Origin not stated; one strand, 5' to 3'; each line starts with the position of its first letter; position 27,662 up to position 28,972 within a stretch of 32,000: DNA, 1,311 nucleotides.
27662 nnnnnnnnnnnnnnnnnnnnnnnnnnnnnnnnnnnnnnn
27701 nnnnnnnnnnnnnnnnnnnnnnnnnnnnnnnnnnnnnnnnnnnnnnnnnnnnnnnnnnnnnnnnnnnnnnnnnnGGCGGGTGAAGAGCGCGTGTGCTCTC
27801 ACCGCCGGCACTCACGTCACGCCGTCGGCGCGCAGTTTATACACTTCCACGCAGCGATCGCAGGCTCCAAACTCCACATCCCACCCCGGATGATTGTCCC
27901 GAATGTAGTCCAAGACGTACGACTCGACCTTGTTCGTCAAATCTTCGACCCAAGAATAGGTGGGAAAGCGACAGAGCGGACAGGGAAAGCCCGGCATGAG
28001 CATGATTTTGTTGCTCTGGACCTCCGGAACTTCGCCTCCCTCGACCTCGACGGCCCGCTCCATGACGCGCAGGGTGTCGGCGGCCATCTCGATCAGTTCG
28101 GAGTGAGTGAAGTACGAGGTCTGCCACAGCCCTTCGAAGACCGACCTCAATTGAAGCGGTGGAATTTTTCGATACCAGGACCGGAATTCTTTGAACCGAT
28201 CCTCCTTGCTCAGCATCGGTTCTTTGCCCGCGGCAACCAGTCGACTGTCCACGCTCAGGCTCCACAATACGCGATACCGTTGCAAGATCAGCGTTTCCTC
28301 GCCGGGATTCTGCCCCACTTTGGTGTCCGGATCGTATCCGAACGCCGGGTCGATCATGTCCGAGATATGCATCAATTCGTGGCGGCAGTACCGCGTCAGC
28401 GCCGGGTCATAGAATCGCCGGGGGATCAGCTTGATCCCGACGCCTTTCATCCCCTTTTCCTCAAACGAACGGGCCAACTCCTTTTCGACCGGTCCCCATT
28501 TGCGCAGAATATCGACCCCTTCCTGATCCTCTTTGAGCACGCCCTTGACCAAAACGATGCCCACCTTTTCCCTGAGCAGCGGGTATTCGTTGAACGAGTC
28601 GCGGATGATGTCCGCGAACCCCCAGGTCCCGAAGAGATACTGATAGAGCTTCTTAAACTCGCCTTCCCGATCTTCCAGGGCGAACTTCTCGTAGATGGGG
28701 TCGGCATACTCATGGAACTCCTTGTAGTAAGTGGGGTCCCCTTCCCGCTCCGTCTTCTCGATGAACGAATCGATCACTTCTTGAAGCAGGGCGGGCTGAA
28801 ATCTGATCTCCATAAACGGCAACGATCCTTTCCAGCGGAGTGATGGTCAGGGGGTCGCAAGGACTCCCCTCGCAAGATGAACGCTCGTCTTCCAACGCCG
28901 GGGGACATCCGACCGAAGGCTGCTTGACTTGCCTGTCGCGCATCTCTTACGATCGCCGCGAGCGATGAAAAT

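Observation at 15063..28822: Thirteen co-directional genes form a periplasmic redox/cofactor cluster with no catalytic subunit, a candidate undescribed electron-transfer system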

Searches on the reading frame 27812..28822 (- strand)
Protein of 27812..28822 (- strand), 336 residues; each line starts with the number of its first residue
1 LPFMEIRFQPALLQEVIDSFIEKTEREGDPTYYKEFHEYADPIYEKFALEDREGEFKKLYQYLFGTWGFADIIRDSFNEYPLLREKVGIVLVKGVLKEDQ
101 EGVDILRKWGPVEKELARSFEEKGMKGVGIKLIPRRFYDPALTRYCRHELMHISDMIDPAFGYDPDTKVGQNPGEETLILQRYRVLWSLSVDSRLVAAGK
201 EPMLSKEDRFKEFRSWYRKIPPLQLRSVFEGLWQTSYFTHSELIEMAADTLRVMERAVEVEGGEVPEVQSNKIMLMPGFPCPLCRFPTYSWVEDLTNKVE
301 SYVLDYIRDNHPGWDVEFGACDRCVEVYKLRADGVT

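Call 5: search_protein_families(library=pfam, max_evalue=0.01, proteins=[window:27812-28822:-])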
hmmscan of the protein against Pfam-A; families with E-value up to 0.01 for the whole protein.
window:27812-28822:- (336 aa): 0 families

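Call 33: find_homologous_proteins(query=window:27812-28813:-, max_evalue=0.001)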
Query window:27812-28813:- (333 aa): 375 proteins with E <= 0.001 among 1412 candidates; the best 120 are listed.
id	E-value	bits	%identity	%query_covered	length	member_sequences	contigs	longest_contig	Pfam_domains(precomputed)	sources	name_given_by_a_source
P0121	1.5e-213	726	93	100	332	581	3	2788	-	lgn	-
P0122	1.9e-202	690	87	100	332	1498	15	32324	-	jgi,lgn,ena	jgi:hypothetical protein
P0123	8.9e-201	684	86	100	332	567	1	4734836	-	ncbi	ncbi:hypothetical protein [Nitrospira sp. Nam80]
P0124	1.6e-198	677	86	100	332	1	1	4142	-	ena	-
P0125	1.8e-198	677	86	100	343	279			-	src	-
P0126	1.9e-198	677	86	100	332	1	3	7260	-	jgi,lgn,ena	-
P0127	2.7e-198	676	86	100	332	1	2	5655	-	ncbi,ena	-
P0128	3.3e-198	676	86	100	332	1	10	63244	-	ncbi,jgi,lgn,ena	jgi:hypothetical protein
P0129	3.6e-198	676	86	100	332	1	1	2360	-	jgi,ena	-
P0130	4.8e-198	675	86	100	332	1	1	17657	-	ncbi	-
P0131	6.4e-198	675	86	100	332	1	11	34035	-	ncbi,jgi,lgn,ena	-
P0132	7.0e-198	675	86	100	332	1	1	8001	-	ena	-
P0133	8.5e-198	675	86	100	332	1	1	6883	-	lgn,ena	-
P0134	1.1e-197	674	86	100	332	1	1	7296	-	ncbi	ncbi:MAG: hypothetical protein ACREIH_05900 [Nitrospiraceae bacterium]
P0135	1.7e-197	674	86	100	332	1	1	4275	-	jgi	-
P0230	3.0e-72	262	41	98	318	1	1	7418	-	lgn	-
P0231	2.1e-68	249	40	99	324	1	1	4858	-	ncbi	-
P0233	1.8e-66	243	39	99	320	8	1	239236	-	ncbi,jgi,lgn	-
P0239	2.5e-58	216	33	99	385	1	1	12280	-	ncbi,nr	ncbi:MAG: hypothetical protein HY579_01875 [Nitrospinae bacterium]|nr:hypothetical protein [Nitrospi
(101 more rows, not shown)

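Call 34: find_encoding_contigs(protein=P0233, flank=10000, max_places=2)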
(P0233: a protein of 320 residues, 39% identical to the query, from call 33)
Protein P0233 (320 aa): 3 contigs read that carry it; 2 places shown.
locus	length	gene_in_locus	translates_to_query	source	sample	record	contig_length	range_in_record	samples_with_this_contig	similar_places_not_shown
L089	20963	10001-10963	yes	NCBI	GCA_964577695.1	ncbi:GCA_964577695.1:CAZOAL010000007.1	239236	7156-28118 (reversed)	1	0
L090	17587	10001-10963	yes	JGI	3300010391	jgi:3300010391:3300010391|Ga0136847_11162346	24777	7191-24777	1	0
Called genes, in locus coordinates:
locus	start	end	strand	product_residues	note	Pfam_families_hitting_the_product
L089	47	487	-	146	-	PF13470:PIN_3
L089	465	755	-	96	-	PF04014:MazE_antitoxin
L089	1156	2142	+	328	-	PF01408:GFO_IDH_MocA, PF22725:GFO_IDH_MocA_C3, PF02894:GFO_IDH_MocA_C (weak)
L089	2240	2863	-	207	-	PF00300:His_Phos_1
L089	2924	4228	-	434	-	PF07394:DUF1501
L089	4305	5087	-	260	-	PF01209:Ubie_methyltran (weak), PF13847:Methyltransf_31, PF08241:Methyltransf_11, PF08242:Methyltransf_12, PF13649:Methyltransf_25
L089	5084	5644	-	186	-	-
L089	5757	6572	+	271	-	PF13267:DUF4058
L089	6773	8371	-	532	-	PF07583:PSCyt2, PF07587:PSD1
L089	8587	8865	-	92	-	PF15738:YafQ_toxin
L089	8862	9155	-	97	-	-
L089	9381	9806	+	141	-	PF02082:Rrf2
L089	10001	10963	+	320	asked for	-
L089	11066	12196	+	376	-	PF01266:DAO, PF07992:Pyr_redox_2 (faint), PF13450:NAD_binding_8 (weak)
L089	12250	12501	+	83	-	PF02604:PhdYeFM_antitox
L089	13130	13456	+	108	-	PF14697:Fer4_21 (weak)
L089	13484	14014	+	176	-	PF09990:DUF2231 (weak)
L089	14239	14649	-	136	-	PF02452:PemK_toxin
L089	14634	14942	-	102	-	-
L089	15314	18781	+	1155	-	PF00384:Molybdopterin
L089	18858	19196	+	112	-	-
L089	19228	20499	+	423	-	PF13187:Fer4_9 (faint), PF12797:Fer4_2 (faint), PF12837:Fer4_6 (faint), PF13247:Fer4_11, PF12838:Fer4_7, PF13237:Fer4_10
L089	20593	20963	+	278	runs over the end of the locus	PF02613:Nitrate_red_del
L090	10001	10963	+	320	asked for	-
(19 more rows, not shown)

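Call 35: find_encoding_contigs(protein=P0239, flank=10000, max_places=2)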
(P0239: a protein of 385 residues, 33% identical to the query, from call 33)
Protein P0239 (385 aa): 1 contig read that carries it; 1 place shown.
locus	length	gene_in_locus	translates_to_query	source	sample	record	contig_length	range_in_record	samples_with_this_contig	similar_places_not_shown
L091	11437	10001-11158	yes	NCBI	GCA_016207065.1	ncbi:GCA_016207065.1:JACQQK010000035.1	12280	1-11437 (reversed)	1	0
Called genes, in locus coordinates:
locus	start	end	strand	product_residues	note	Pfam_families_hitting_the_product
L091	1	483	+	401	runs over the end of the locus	PF03453:MoeA_N, PF00994:MoCF_biosynth, PF03454:MoeA_C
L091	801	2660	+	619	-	PF01839:FG-GAP (faint), PF13517:FG-GAP_3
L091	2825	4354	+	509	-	PF13372:Alginate_exp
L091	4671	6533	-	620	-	-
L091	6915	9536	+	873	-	-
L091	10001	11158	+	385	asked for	-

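Call 36: find_encoding_contigs(protein=P0230, flank=10000, max_places=2)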
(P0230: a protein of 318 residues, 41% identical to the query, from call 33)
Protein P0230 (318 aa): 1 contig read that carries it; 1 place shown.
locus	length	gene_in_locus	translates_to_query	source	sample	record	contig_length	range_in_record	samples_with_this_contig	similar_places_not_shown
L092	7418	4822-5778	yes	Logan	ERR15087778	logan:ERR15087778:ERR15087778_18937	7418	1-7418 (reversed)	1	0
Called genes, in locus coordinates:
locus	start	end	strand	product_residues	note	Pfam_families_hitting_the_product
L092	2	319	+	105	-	?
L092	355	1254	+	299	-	PF00117:GATase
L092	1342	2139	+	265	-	PF08369:PCP_red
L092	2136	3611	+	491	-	PF01590:GAF, PF13185:GAF_2, PF13492:GAF_3, PF07730:HisKA_3, PF02518:HATPase_c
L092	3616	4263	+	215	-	PF00072:Response_reg, PF00196:GerE, PF08281:Sigma70_r4_2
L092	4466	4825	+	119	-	PF02082:Rrf2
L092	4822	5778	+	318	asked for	-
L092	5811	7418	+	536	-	?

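Call 37: find_encoding_contigs(protein=P0231, flank=10000, max_places=2)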
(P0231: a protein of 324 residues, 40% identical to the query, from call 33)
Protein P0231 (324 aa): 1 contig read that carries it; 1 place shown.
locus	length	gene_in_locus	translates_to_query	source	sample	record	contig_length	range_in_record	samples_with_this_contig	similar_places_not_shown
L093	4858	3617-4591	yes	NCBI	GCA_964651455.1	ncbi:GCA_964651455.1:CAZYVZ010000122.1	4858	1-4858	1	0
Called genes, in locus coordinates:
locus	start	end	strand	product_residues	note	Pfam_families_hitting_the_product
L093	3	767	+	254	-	?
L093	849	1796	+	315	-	-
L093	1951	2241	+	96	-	PF01541:GIY-YIG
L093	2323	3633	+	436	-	PF08450:SGL (faint), PF25021:TEN_NHL (faint), PF06739:SBBP (faint), PF06977:SdiA-regulated (faint), PF01436:NHL, PF17170:DUF5128 (weak), PF01436:NHL, PF17170:DUF5128, +2 more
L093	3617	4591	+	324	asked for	-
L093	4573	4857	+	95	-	?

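Call 40: search_protein_families(library=pfam, max_evalue=0.001, proteins=[L092:5811-7418:+, L093:849-1796:+, L093:3-767:+, L089:18858-19196:+, L091:6915-9536:+, L091:4671-6533:-])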
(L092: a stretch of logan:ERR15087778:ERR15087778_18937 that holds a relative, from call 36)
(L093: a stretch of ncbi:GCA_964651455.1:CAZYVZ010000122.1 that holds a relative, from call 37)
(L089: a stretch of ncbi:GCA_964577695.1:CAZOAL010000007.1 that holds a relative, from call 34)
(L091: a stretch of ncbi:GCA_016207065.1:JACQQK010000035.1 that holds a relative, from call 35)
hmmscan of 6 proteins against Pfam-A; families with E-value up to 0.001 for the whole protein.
L092:5811-7418:+ (536 aa): 2 families
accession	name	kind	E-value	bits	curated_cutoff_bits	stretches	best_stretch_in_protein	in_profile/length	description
PF00384.28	Molybdopterin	-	9e-19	68.1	24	2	261-534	66-197/353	Molybdopterin oxidoreductase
PF10518.14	TAT_signal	-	7.4e-05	22.9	22.7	1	2-21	1-20/21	TAT (twin-arginine translocation) pathway signal sequence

L093:849-1796:+ (315 aa): 0 families

L093:3-767:+ (254 aa): 1 family
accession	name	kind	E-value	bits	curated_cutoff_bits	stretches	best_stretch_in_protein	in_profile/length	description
PF04055.27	Radical_SAM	-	6.9e-09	36.5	29.5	1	27-132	60-166/166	Radical SAM superfamily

L089:18858-19196:+ (112 aa): 0 families

L091:6915-9536:+ (873 aa): 20 families
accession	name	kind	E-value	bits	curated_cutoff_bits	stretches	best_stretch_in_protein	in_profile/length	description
PF13424.12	TPR_12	-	1e-66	221.5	30.1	8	13-83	5-77/77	Tetratricopeptide repeat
PF07719.23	TPR_2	-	3e-52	170.9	27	2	51-81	1-31/34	Tetratricopeptide repeat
PF00515.34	TPR_1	-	4e-40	134.5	27.8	2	51-80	1-30/34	Tetratricopeptide repeat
PF17874.7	TPR_MalT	-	1.8e-36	126.5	45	5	18-164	8-155/336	MalT-like TPR region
PF13176.12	TPR_7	-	2.9e-32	108.4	27.9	0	383-406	5-28/36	Tetratricopeptide repeat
PF13181.12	TPR_8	-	3.3e-28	95.8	25.7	1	382-406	6-30/34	Tetratricopeptide repeat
PF13374.12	TPR_10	-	7.9e-24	83.4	27.5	0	52-84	3-35/42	Tetratricopeptide repeat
PF13432.12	TPR_16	-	1.2e-19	70.8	32.7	1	98-151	4-51/65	Tetratricopeptide repeat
PF13428.12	TPR_14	-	2.7e-16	58.9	23.5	0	462-487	6-31/44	Tetratricopeptide repeat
PF24885.1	TPR_NPHP3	-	5.5e-16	59.1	100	1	65-180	70-189/239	Nephrocystin-3 TPR domain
PF23914.1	TPR_CcmH_CycH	-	3.7e-08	33.8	42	0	502-578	55-128/158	Cytochrome c-type biogenesis protein H TPR domain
PF13414.12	TPR_11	-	3.9e-08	33.3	26.8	0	98-120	1-23/42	TPR repeat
PF18603.7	LAL_C2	-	2e-06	28.4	29.4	0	756-805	21-71/78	L-amino acid ligase C-terminal domain 2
PF10602.15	RPN7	-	2.6e-06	27.7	29.6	0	48-162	33-144/174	26S proteasome subunit RPN7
PF14559.12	TPR_19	-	4e-06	27.5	25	0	507-578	1-66/68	Tetratricopeptide repeat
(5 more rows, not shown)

L091:4671-6533:- (620 aa): 0 families

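Call 41: search_solved_structures(query=L089:15314-18781:+, max_evalue=1e-20)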
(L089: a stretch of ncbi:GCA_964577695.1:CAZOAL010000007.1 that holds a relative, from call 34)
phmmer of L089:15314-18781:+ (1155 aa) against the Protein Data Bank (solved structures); distinct sequences matched with E-value up to 1e-20: 11.
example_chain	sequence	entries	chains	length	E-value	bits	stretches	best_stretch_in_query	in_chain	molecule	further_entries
7b04_B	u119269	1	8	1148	0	1922.6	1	1-1154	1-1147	Nitrite oxidoreductase subunit A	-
4ydd_A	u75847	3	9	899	1.2e-66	228.3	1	263-747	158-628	DMSO reductase family type II enzyme, molybdopterin subunit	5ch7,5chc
5e7o_A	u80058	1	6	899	3.1e-66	226.9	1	263-747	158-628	DMSO reductase family type II enzyme, molybdopterin subunit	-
2ivf_A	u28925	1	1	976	3.5e-45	157.1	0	294-403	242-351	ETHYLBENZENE DEHYDROGENASE ALPHA-SUBUNIT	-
3ir5_A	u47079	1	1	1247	8.8e-36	126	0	256-390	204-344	Respiratory nitrate reductase 1 alpha chain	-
3ir6_A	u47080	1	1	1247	2.2e-34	121.4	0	256-390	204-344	Respiratory nitrate reductase 1 alpha chain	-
3egw_A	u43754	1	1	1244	4.2e-34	120.5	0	255-390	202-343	Respiratory nitrate reductase 1 alpha chain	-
1r27_A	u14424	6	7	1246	4.2e-34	120.4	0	255-390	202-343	Respiratory nitrate reductase 1 alpha chain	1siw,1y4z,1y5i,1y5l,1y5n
1q16_A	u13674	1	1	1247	4.2e-34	120.4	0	255-390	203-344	Respiratory nitrate reductase 1 alpha chain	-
3ir7_A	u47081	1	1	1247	7.1e-34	119.7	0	255-390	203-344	Respiratory nitrate reductase 1 alpha chain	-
2vpw_A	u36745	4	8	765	2e-24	88.4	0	281-381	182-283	THIOSULFATE REDUCTASE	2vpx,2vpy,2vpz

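Call 42: search_solved_structures(query=L092:5811-7418:+, max_evalue=1e-10)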
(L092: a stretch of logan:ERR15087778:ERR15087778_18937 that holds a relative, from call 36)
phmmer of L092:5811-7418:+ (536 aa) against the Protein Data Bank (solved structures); distinct sequences matched with E-value up to 1e-10: 12.
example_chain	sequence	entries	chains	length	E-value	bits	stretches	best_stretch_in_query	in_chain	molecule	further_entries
7b04_B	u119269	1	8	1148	5.4e-271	903.2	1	1-536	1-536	Nitrite oxidoreductase subunit A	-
4ydd_A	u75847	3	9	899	1.1e-47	166.1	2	263-535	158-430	DMSO reductase family type II enzyme, molybdopterin subunit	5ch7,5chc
5e7o_A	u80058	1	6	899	1.1e-47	166.1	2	263-535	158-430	DMSO reductase family type II enzyme, molybdopterin subunit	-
2ivf_A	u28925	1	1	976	1.2e-35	126.3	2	316-518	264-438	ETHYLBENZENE DEHYDROGENASE ALPHA-SUBUNIT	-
3ir5_A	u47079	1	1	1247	6.9e-27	97.4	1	260-389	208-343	Respiratory nitrate reductase 1 alpha chain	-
3ir6_A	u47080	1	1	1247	1.3e-25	93.3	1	260-389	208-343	Respiratory nitrate reductase 1 alpha chain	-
3egw_A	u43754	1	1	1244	3.1e-25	92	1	260-389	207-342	Respiratory nitrate reductase 1 alpha chain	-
1r27_A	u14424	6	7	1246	3.1e-25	92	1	260-389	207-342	Respiratory nitrate reductase 1 alpha chain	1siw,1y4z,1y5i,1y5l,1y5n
1q16_A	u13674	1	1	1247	3.1e-25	92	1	260-389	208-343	Respiratory nitrate reductase 1 alpha chain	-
3ir7_A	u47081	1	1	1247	4.7e-25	91.4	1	260-389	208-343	Respiratory nitrate reductase 1 alpha chain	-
2vpw_A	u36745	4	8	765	3.3e-13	52.3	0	320-381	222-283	THIOSULFATE REDUCTASE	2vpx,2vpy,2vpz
2e7z_A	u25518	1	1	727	6.5e-13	51.3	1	262-380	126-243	Acetylene hydratase Ahy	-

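Call 54: predict_structure(alignment_id=A2)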
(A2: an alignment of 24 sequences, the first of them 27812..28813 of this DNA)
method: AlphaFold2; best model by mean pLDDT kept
length: 333 residues; sequences in the alignment: 24
mean_pLDDT: 88.0   pTM: 0.72
mean pLDDT of the five models: 88.0, 87.1, 86.8, 86.2, 85.8
residues with pLDDT >= 90: 206; 70-90: 103; 50-70: 13; < 50: 11
segments of 3 or more residues with pLDDT < 50: 259-269
pLDDT, mean of each block of 10 residues (from residue 1): 94 96 95 96 94 96 94 93 94 90 89 91 94 92 95 94 84 87 95 94 89 78 89 91 89 68 42 70 83 88 88 85 91 66
secondary structure, 60 per line:
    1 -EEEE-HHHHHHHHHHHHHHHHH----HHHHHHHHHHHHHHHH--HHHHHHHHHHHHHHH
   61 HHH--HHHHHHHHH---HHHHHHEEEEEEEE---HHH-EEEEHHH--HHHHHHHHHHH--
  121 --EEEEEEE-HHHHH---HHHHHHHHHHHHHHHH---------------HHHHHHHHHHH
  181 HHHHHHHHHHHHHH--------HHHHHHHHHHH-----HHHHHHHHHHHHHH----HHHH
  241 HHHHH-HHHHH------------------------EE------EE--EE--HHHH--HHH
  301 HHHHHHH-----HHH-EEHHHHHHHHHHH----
elements in order: E2-5 H7-23 H28-43 H46-63 H66-74 H78-83 E84-91 E99-102 H108-118 E123-129 H131-135 H139-154 H170-194 H203-213 H219-232 H237-245 H247-251 H292-295 H298-307 H319-329

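Call 57: fold_search(model_id=the predicted structure, library=pdb)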
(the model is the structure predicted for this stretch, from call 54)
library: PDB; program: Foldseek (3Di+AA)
matches with E <= 10: 171; with E <= 0.001: 0
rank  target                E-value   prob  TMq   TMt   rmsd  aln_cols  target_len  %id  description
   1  5vh9_A                2.6e-01  0.08  0.13  0.03  19.9       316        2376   11  Cryo-EM structure of yeast cytoplasmic dynein-1 with Lis1 and ATP (released 2017-09-06)
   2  7rlh_A                5.9e-01  0.04  0.09  0.05  19.4       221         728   16  Cryo-EM structure of human p97-D592N mutant bound to ATPgS. (released 2021-09-22)
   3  9p07_F                7.3e-01  0.04  0.09  0.06  19.6       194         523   13  Cryo-EM structure of S. Mansoni p97 bound to compound 804 (released 2025-08-13)
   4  9ox9_F                8.1e-01  0.03  0.09  0.07  18.8       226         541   16  Cryo-EM structure of S. Mansoni p97 bound to CB-5083 (released 2025-08-13)
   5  9mpq_B                8.1e-01  0.03  0.10  0.06  18.4       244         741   15  Cryo-EM structure of VCP (consensus) (released 2025-10-15)
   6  8val_B                8.5e-01  0.05  0.11  0.10  18.7       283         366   10  Structure of the E. coli clamp loader bound to the beta clamp in a Open-DNAp/t conformation (released 2024-03-27)
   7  9p00_A                8.5e-01  0.04  0.09  0.06  20.0       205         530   11  Cryo-EM structure of apo S. Mansoni p97 (released 2025-08-13)
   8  8vwl_D                9.4e-01  0.06  0.11  0.13  16.8       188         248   11  Crystal structure of Vibrio cholerae NFeoB in the apo form (released 2024-10-30)
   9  5c1a_K                9.9e-01  0.03  0.10  0.06  20.0       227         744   12  p97-N750D/R753D/M757D/Q760D in complex with ATP-gamma-S (released 2016-01-13)
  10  2prr_A                1.1e+00  0.06  0.12  0.16  13.4       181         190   13  Crystal structure of alkylhydroperoxidase AhpD core: uncharacterized peroxidase-related protein (YP_296737.1) from Ral (released 2007-05-29)
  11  7t3i_B                1.2e+00  0.04  0.10  0.07  17.8       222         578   12  CryoEM structure of the Rix7 D2 Walker B mutant (released 2022-03-02)
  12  9ox9_B                1.3e+00  0.03  0.09  0.07  19.1       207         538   14  Cryo-EM structure of S. Mansoni p97 bound to CB-5083 (released 2025-08-13)
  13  9mps_A                1.3e+00  0.02  0.10  0.11  19.5       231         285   14  Cryo-EM structure of VCPIP1 VCPID bound to VCP D2 domain dimer (with extra D2 domain) (released 2025-10-15)
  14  6vme_V                1.4e+00  0.12  0.13  0.33  11.3       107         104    8  Human ESCRT-I heterotetramer headpiece (released 2020-05-20)
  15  2prr_C                1.5e+00  0.04  0.11  0.15  13.3       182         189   13  Crystal structure of alkylhydroperoxidase AhpD core: uncharacterized peroxidase-related protein (YP_296737.1) from Ral (released 2007-05-29)
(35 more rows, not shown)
